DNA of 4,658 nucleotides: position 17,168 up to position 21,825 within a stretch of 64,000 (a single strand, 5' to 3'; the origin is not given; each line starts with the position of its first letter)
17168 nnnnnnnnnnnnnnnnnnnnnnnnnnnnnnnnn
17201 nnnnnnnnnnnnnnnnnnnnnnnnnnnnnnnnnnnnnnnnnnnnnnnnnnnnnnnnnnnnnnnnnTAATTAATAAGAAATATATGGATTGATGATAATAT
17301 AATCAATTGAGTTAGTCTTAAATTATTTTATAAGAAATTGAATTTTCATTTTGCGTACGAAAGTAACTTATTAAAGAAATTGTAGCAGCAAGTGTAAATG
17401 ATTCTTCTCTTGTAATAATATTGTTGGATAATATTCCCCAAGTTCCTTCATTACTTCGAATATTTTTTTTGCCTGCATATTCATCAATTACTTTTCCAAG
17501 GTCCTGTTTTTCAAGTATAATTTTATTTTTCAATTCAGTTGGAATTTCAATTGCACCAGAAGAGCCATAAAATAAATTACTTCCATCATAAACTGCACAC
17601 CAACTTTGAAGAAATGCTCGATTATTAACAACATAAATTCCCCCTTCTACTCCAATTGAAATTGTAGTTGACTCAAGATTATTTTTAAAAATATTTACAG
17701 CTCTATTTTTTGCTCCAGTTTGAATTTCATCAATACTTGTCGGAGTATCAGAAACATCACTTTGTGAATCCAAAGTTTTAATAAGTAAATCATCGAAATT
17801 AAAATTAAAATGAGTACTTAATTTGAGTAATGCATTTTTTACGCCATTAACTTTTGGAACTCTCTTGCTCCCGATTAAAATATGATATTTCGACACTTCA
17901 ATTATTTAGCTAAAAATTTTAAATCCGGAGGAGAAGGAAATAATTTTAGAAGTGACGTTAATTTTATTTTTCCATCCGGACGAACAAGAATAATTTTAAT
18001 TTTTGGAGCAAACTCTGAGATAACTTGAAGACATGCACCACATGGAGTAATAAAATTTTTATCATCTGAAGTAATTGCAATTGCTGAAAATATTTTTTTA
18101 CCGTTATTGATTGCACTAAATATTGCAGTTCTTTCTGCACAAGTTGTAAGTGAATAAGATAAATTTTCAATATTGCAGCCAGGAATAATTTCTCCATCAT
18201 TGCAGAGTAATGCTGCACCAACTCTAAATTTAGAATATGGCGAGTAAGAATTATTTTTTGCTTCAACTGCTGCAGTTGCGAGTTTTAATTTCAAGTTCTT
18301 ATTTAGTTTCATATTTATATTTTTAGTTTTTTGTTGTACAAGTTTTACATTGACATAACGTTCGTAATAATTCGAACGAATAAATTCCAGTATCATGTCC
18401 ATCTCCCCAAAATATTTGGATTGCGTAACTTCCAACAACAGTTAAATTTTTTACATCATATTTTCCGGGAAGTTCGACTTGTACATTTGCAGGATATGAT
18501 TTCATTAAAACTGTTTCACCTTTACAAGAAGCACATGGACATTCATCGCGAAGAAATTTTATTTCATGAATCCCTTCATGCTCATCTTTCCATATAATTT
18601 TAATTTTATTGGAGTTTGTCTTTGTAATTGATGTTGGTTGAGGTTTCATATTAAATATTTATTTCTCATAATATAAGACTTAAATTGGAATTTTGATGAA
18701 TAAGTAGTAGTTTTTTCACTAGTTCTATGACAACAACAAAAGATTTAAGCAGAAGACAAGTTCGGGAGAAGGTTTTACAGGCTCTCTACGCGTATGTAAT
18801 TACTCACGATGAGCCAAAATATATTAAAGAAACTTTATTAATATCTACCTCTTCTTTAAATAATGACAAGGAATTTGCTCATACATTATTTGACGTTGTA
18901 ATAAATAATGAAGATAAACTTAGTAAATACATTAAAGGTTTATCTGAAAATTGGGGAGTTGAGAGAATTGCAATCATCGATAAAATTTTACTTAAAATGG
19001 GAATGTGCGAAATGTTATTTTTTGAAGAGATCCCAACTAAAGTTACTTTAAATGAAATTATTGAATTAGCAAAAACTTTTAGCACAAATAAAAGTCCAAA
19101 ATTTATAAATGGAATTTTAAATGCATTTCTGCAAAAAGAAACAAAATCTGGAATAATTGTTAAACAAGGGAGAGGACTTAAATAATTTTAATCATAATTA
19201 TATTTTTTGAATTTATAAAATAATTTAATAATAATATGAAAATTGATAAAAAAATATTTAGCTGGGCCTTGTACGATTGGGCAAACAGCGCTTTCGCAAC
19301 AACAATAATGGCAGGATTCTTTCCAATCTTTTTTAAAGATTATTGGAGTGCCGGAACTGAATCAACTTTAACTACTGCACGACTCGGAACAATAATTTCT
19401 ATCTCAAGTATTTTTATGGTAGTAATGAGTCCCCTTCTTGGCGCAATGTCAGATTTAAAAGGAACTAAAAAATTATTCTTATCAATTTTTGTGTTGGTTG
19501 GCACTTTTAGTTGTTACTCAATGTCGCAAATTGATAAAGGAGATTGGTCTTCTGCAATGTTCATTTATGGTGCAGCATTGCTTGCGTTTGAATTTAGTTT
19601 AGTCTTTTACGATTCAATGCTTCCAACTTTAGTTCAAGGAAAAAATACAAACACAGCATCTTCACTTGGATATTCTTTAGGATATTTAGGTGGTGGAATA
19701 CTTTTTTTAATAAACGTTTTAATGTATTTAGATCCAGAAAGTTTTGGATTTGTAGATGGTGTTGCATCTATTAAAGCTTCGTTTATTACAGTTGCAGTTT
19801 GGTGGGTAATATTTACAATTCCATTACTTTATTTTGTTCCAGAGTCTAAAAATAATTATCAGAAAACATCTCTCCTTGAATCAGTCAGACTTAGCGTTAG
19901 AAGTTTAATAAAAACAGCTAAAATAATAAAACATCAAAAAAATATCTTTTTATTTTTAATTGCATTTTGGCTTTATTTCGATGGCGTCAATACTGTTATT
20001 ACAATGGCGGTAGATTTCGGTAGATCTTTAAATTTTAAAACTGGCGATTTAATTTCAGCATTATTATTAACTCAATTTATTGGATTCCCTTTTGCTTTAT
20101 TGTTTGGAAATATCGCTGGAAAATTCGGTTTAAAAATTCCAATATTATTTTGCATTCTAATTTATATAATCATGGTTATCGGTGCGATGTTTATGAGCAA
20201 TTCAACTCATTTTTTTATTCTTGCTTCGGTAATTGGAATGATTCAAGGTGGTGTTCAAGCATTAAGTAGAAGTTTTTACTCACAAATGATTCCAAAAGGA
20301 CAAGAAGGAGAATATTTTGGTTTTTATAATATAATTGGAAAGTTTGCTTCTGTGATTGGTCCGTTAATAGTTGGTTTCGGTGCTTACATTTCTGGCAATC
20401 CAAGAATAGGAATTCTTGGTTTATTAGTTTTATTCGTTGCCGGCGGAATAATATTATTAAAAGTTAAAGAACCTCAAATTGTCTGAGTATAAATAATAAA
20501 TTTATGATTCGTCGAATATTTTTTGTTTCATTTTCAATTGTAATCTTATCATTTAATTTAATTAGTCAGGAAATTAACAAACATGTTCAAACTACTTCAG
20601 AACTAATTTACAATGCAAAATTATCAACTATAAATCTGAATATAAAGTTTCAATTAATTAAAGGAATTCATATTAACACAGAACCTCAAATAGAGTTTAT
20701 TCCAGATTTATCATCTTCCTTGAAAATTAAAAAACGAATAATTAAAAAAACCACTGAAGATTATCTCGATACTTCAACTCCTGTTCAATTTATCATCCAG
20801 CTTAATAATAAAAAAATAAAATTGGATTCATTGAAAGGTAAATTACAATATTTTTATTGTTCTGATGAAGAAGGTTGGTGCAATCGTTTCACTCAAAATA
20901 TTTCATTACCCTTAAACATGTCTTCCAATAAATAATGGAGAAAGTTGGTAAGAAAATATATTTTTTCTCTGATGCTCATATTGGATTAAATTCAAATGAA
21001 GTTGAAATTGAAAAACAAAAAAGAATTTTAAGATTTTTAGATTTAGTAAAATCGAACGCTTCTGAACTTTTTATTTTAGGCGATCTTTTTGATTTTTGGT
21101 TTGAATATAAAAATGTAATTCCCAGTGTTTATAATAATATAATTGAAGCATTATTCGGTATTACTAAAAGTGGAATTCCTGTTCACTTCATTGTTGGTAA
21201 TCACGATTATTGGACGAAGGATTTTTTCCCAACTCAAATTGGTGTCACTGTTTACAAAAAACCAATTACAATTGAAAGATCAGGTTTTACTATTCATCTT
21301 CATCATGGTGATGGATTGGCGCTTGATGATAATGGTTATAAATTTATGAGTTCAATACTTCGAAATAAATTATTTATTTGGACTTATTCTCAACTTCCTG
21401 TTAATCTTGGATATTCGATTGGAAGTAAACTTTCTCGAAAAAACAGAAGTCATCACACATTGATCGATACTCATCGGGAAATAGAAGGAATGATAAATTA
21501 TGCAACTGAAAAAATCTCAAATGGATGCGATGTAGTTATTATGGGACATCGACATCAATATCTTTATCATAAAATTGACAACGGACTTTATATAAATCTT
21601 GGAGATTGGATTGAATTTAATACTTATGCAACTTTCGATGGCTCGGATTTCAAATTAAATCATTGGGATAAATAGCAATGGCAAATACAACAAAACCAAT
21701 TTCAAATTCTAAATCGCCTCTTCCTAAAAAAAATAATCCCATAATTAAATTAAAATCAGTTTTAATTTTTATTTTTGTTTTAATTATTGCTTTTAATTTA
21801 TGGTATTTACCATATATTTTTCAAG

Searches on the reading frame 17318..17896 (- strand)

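Call 13: search_protein_families(library=pfam, proteins=[window:17318-17896:-], max_evalue=0.001)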
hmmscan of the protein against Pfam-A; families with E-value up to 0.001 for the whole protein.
window:17318-17896:- (192 aa): 1 family
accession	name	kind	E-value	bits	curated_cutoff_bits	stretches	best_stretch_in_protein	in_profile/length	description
PF01931.24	NTPase_I-T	-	3.8e-34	118.3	25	1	9-178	1-161/162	Protein of unknown function DUF84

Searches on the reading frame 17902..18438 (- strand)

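Call 13: search_protein_families(library=pfam, proteins=[window:17902-18438:-], max_evalue=0.001)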
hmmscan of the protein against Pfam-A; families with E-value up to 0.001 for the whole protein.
window:17902-18438:- (178 aa): 2 families
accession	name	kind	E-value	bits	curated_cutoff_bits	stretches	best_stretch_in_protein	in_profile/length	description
PF00383.29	dCMP_cyt_deam_1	-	2.4e-17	63.1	25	1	52-146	6-96/102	Cytidine and deoxycytidylate deaminase zinc-binding region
PF08211.18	dCMP_cyt_deam_2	-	1.1e-10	42.3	25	1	35-116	22-107/130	Cytidine and deoxycytidylate deaminase zinc-binding region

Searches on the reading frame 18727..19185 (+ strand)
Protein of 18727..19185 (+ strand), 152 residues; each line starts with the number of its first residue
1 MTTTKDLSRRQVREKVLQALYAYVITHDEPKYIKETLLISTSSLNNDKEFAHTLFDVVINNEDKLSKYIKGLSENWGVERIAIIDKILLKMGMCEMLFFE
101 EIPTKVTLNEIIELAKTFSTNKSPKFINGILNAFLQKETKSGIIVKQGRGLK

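Call 14: search_protein_families(library=pfam, proteins=[window:18727-19185:+], max_evalue=0.001)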
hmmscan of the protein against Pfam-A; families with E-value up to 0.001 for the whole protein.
window:18727-19185:+ (152 aa): 1 family
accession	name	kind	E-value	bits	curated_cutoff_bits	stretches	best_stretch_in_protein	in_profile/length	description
PF01029.23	NusB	-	3.1e-31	109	23.1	1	11-135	2-132/133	NusB family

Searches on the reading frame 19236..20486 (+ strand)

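Call 14: search_protein_families(library=pfam, proteins=[window:19236-20486:+], max_evalue=0.001)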
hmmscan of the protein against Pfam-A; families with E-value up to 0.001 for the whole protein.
window:19236-20486:+ (416 aa): 2 families
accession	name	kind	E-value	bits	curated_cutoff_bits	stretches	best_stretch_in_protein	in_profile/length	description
PF11700.14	ATG22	-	2.5e-61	208.3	24.1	1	5-411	4-473/482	Vacuole effluxer Atg22 like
PF07690.21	MFS_1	-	3e-23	82.8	33.4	1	18-376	8-347/347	Major Facilitator Superfamily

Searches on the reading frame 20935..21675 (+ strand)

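Call 14: search_protein_families(library=pfam, proteins=[window:20935-21675:+], max_evalue=0.001)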
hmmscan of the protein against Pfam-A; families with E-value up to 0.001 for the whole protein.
window:20935-21675:+ (246 aa): 2 families
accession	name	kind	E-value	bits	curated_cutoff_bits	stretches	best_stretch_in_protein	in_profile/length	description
PF00149.33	Metallophos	-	4.5e-11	44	21.5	1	7-209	2-191/191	Calcineurin-like phosphoesterase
PF12850.12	Metallophos_2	-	4.3e-09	37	27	0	7-129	2-93/154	Calcineurin-like phosphoesterase superfamily domain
